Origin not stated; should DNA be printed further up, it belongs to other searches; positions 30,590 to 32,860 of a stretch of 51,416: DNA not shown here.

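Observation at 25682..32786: Five-gene operon joining a compact glycyl-radical enzyme and its activase to a HAD hydrolase, a GH36 and a GH51 glycosidase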

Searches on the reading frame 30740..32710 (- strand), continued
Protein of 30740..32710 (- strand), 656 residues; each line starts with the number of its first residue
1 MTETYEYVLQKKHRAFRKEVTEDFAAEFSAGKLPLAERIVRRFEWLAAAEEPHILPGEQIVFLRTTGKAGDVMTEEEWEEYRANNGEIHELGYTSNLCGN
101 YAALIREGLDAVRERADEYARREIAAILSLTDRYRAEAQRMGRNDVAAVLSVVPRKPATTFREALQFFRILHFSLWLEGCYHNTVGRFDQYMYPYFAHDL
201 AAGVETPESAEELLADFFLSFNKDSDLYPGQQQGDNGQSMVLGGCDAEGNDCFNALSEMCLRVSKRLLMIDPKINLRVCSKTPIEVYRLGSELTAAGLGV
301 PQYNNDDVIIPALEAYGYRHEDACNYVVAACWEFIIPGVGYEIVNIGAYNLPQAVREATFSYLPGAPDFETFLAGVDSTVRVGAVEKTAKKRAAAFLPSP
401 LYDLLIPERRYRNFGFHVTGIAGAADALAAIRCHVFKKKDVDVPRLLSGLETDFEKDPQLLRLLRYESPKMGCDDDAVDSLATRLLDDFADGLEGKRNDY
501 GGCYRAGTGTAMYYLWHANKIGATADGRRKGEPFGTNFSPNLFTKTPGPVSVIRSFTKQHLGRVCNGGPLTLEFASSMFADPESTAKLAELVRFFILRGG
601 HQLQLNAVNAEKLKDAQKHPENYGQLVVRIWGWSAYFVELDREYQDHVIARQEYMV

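Call 40: predict_structure(alignment_id=A1)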
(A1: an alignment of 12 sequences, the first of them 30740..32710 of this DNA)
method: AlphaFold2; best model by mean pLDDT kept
length: 656 residues; sequences in the alignment: 12
mean_pLDDT: 76.2   pTM: 0.82
mean pLDDT of the five models: 76.2, 69.7, 69.1, 67.9, 64.4
residues with pLDDT >= 90: 210; 70-90: 256; 50-70: 88; < 50: 102
segments of 3 or more residues with pLDDT < 50: 229-237, 510-557, 616-618, 623-656
pLDDT, mean of each block of 10 residues (from residue 1): 79 86 90 93 95 92 84 89 68 74 95 95 98 98 97 98 96 87 81 96 95 88 61 48 89 91 73 78 87 65 86 89 85 80 71 85 97 96 87 77 87 77 77 94 92 77 67 66 86 87 72 39 36 30 33 46 62 66 78 78 68 49 39 30 31 29
secondary structure, 60 per line:
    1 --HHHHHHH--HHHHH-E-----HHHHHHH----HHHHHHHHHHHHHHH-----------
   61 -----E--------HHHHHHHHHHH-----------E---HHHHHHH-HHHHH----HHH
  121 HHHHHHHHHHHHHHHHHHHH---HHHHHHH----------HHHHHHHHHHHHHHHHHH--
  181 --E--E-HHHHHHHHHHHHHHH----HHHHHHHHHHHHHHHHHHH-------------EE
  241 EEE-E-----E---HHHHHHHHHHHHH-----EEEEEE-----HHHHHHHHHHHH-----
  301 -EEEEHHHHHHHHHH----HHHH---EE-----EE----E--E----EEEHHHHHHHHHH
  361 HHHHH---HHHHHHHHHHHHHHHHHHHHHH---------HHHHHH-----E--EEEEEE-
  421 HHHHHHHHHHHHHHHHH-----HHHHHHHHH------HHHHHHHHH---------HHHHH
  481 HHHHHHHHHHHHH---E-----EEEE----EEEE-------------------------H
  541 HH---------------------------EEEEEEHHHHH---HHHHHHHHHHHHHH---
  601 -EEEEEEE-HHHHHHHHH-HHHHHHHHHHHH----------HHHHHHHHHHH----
elements in order: H3-9 H12-16 H24-30 H35-49 H75-85 H101-107 H109-113 H118-140 H144-150 H161-178 H188-202 H207-225 E239-243 H255-267 E273-278 H284-295 E302-305 H306-315 H320-323 E348-350 H351-365 H369-390 H400-405 E414-419 H421-437 H443-451 H458-466 H476-493 E503-506 E511-514 E570-575 H576-580 H584-597 E602-608 H610-618 H620-631 H642-652
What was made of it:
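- The AF2 model is poor in the glycyl domain (pLDDT below 50 for residues 510-557 and 623-656; call 40).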

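Call 41: search_protein_families(library=pfam, alignment_id=A2, max_evalue=0.00001)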
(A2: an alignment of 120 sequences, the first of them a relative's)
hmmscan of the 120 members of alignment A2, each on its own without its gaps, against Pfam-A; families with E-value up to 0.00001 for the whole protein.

A. member 1, L006:8774-10846:+ (691 aa): 1 family
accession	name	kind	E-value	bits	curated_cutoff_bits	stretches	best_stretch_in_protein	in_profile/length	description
PF05691.18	Raffinose_syn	-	2.4e-59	201.3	20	1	73-555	65-589/750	Raffinose synthase or seed imbibition protein Sip1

B. families by the number of members that match (of 120 scanned): 127 families (the first 25 are shown)
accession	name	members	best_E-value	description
PF05691.18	Raffinose_syn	9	1e-72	Raffinose synthase or seed imbibition protein Sip1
PF13472.12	Lipase_GDSL_2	8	7.2e-19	GDSL-like Lipase/Acylhydrolase family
PF13377.12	Peripla_BP_3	6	1.2e-23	Periplasmic binding protein-like domain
PF00532.27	Peripla_BP_1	6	5.6e-23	Periplasmic binding proteins and sugar binding domain of LacI family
PF00356.27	LacI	6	5.1e-15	Bacterial regulatory proteins, lacI family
PF13407.12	Peripla_BP_4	6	7.3e-15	Periplasmic binding protein domain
PF13306.12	LRR_5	4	1.4e-95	BspA type Leucine rich repeat region (6 copies)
PF02065.24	Melibiase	4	8.7e-30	Melibiase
PF12833.13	HTH_18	4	2.3e-20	Helix-turn-helix domain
PF01381.28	HTH_3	4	5.5e-17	Helix-turn-helix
PF00165.29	HTH_AraC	4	6.6e-17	Bacterial regulatory helix-turn-helix proteins, AraC family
PF12844.13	HTH_19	4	2.4e-11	Helix-turn-helix domain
PF13560.12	HTH_31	4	8.7e-08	Helix-turn-helix domain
PF16161.11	DUF4867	3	2e-82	Domain of unknown function (DUF4867)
PF01370.27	Epimerase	3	6.8e-22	NAD dependent epimerase/dehydratase family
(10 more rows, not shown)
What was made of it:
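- GDSL acylhydrolases are frequent neighbours (call 41).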

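Call 43: list_cluster_members(proteins=[P0013, P0016, P0070, P0085, P0089, P0098, P0107, P0111, P0113, P0118])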
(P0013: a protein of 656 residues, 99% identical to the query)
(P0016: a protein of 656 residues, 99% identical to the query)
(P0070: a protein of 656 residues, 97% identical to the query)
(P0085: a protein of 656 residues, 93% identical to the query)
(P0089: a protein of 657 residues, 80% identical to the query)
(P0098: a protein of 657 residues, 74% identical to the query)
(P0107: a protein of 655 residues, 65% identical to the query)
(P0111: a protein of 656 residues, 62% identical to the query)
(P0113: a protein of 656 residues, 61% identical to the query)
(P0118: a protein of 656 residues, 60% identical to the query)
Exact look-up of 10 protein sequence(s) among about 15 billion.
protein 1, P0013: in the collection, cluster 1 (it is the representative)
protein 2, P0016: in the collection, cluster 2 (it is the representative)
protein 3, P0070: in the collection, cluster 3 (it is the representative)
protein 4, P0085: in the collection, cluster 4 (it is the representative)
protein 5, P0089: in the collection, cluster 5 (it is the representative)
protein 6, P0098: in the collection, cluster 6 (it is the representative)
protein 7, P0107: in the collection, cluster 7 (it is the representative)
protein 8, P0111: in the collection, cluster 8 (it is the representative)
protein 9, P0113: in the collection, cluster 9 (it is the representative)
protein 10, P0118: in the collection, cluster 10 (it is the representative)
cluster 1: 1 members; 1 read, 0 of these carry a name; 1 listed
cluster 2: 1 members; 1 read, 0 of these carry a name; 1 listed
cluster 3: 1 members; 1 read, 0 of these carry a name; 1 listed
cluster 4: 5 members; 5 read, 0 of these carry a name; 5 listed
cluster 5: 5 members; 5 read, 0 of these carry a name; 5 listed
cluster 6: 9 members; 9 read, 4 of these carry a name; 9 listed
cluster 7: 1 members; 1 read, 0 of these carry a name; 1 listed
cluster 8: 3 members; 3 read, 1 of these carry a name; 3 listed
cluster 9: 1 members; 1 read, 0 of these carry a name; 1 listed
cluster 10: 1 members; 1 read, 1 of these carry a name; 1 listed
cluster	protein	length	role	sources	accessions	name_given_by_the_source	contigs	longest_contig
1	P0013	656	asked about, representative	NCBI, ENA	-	-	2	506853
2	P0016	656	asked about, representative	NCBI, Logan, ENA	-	-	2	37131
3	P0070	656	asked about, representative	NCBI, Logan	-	-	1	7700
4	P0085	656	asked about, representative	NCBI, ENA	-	-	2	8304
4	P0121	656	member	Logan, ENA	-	-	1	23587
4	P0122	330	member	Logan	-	-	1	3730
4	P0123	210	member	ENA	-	-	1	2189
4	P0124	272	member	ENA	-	-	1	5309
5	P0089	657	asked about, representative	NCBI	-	-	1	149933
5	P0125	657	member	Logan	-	-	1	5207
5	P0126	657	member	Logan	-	-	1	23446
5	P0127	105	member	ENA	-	-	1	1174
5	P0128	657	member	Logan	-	-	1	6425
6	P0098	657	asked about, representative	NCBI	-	-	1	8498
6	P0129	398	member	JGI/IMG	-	formate C-acetyltransferase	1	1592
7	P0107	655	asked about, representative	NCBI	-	-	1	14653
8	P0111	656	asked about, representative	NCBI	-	-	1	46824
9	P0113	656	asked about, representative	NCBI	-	-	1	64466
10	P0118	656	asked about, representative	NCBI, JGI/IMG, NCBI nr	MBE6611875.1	MAG: pyruvate formate-lyase [Ruminococcaceae bacterium] | pyruvate formate-lyase [Oscillospiraceae bacterium]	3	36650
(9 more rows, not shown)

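Call 44: fold_search(model_id=the predicted structure, library=pdb)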
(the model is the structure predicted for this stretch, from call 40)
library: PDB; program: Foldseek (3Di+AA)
matches with E <= 10: 366; with E <= 0.001: 91
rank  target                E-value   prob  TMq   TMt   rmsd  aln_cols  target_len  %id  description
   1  5i2g_A                1.1e-30  1.00  0.77  0.64   7.2       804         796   23  1,2-propanediol Dehydration in Roseburia inulinivorans; Structural Basis for Substrate and Enantiomer Selectivity (released 2016-06-01)
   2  8yjo_A                1.9e-30  1.00  0.77  0.67   7.5       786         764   22  Structure of E. coli glycyl radical enzyme PflD with bound malonate (released 2024-10-02)
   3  6nd3_D                5.8e-30  1.00  0.74  0.62   7.5       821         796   19  wild-type choline TMA lyase in complex with betaine aldehyde (released 2019-01-16)
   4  5kdp_A                6.8e-30  1.00  0.78  0.65   6.9       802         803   20  E491A mutant of choline TMA-lyase (released 2016-09-28)
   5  5fau_A                7.1e-30  1.00  0.79  0.66   6.6       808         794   20  wild-type choline TMA lyase in complex with choline (released 2016-09-28)
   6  1r8w_A                7.1e-30  1.00  0.76  0.64   7.3       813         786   22  Native structure of the B12-independent glycerol dehydratase from clostridium butyricum (released 2004-06-01)
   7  5i2g_B                8.2e-30  1.00  0.77  0.64   7.0       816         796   22  1,2-propanediol Dehydration in Roseburia inulinivorans; Structural Basis for Substrate and Enantiomer Selectivity (released 2016-06-01)
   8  5faw_A                8.6e-30  1.00  0.79  0.66   6.6       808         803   20  T502A mutant of choline TMA-lyase (released 2016-09-28)
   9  5fay_A                1.2e-29  1.00  0.78  0.65   6.9       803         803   20  Y208F mutant of choline TMA-lyase (released 2016-09-28)
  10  5fau_B                1.3e-29  1.00  0.78  0.66   6.7       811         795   20  wild-type choline TMA lyase in complex with choline (released 2016-09-28)
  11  9ht9_A                1.5e-29  1.00  0.79  0.66   6.6       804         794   21  CutC in complex with inhibitor1 (released 2026-01-14)
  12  5kdp_C                1.5e-29  1.00  0.79  0.65   6.6       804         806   21  E491A mutant of choline TMA-lyase (released 2016-09-28)
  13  6vue_A                1.7e-29  1.00  0.78  0.65   6.7       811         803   20  wild-type choline TMA lyase in complex with 1-methyl-1,2,3,6-tetrahydropyridin-3-ol (released 2020-11-04)
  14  9f3x_C                2.1e-29  1.00  0.77  0.65   6.8       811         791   21  CutC choline lyase in complex with cyclopropylcholine (released 2024-05-08)
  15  8id0                  2.4e-29  1.00  0.77  0.66   7.4       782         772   21  Crystal structure of PflD bound to 1,5-anhydromannitol-6-phosphate in Streptococcus dysgalactiae subsp. equisimilis (released 2024-10-02)
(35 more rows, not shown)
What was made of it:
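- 30740..32710 (-): Compact 656-aa glycyl radical enzyme: Cys loop A-A-C331-W-E333, glycyl loop R629-I-W-G632-W. AF2 model pTM 0.82; Foldseek TM 0.77-0.79 to GRE eliminases at 18-23% identity (calls 40, 44).
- On Glycyl radical enzyme superfamily (PFL-like): AF2 model pTM 0.82, with TM 0.77-0.79 to GRE structures (calls 40, 44).
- PflD 8yjo ranks second by Foldseek (call 44).
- Tried and rejected: The AF2 model from 12 sequences (call 40) and Foldseek (call 44) confirmed the fold.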

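Call 45: find_encoding_contigs(protein=P0089, flank=9000, max_places=2)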
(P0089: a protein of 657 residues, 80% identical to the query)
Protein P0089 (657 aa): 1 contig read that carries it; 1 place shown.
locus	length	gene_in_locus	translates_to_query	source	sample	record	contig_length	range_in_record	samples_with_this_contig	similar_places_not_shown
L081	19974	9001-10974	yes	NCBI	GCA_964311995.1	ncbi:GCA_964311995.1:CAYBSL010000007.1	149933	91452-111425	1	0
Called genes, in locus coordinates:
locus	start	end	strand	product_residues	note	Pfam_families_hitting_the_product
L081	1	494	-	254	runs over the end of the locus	PF00756:Esterase, PF00326:Peptidase_S9 (weak)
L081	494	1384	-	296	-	PF01156:IU_nuc_hydro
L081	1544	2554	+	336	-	PF00056:Ldh_1_N, PF02866:Ldh_1_C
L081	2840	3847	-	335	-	PF14213:DUF4325 (weak)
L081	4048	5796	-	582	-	PF02690:Na_Pi_cotrans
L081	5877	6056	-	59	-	PF00269:SASP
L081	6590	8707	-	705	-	-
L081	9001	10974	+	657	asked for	PF02901:PFL-like, PF01228:Gly_radical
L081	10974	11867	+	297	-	PF13353:Fer4_12, PF04055:Radical_SAM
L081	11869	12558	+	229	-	PF00702:Hydrolase, PF12710:HAD (weak), PF13419:HAD_2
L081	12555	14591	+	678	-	PF05691:Raffinose_syn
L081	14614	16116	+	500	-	PF22848:ASD1_dom, PF06964:Alpha-L-AF_C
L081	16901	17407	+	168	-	-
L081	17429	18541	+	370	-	PF06941:NT5C, PF00625:Guanylate_kin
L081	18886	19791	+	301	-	PF00497:SBP_bac_3 (weak), PF10613:Lig_chan-Glu_bd (weak), PF00497:SBP_bac_3 (weak)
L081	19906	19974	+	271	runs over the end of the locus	PF00528:BPD_transp_1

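Call 46: find_encoding_contigs(protein=P0105, flank=9000, max_places=2)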
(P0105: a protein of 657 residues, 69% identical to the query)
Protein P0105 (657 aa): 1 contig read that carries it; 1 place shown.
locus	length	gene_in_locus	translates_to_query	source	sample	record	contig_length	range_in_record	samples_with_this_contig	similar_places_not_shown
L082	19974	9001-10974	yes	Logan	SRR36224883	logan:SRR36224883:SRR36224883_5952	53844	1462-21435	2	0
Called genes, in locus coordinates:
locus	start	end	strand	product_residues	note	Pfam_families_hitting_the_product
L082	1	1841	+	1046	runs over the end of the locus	PF02837:Glyco_hydro_2_N, PF22666:Glyco_hydro_2_N2, PF00703:Glyco_hydro_2 (weak), PF02836:Glyco_hydro_2_C, PF02929:Bgal_small_N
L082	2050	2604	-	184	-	PF10688:Imp-YgjV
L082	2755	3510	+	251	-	PF01022:HTH_5 (weak), PF01047:MarR (weak), PF08220:HTH_DeoR, PF08279:HTH_11 (weak), PF09339:HTH_IclR (faint), PF13412:HTH_24, PF25213:HVO_A0261_N (faint), PF00455:DeoRC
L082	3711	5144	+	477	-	PF01266:DAO, PF04324:Fer2_BFD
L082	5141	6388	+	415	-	PF00070:Pyr_redox (faint), PF00890:FAD_binding_2 (weak), PF01266:DAO (faint), PF01946:Thi4 (faint), PF07992:Pyr_redox_2, PF12831:FAD_oxidored, PF13450:NAD_binding_8 (weak), PF13738:Pyr_redox_3 (weak), +1 more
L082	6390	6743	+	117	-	PF07892:DUF1667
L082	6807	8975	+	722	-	PF16875:Glyco_hydro_36N, PF02065:Melibiase, PF16874:Glyco_hydro_36C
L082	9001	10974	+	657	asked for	PF02901:PFL-like, PF01228:Gly_radical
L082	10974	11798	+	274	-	PF13353:Fer4_12, PF04055:Radical_SAM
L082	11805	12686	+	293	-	PF00294:PfkB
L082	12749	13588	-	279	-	PF03009:GDPD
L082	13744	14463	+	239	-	-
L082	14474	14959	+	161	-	-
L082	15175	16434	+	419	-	PF08240:ADH_N, PF00107:ADH_zinc_N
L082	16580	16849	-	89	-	PF01649:Ribosomal_S20p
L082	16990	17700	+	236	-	-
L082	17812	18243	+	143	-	PF02381:MraZ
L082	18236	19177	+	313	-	PF01795:Methyltransf_5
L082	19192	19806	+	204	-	-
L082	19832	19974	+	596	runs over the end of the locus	PF03717:PBP_dimer, PF00905:Transpeptidase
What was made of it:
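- L082, with a 69%-identical GRE, has DeoR, a GlpA-like dehydrogenase trio, GH36, GRE, activase and PfkB, with a GDPD gene beside it (call 46).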
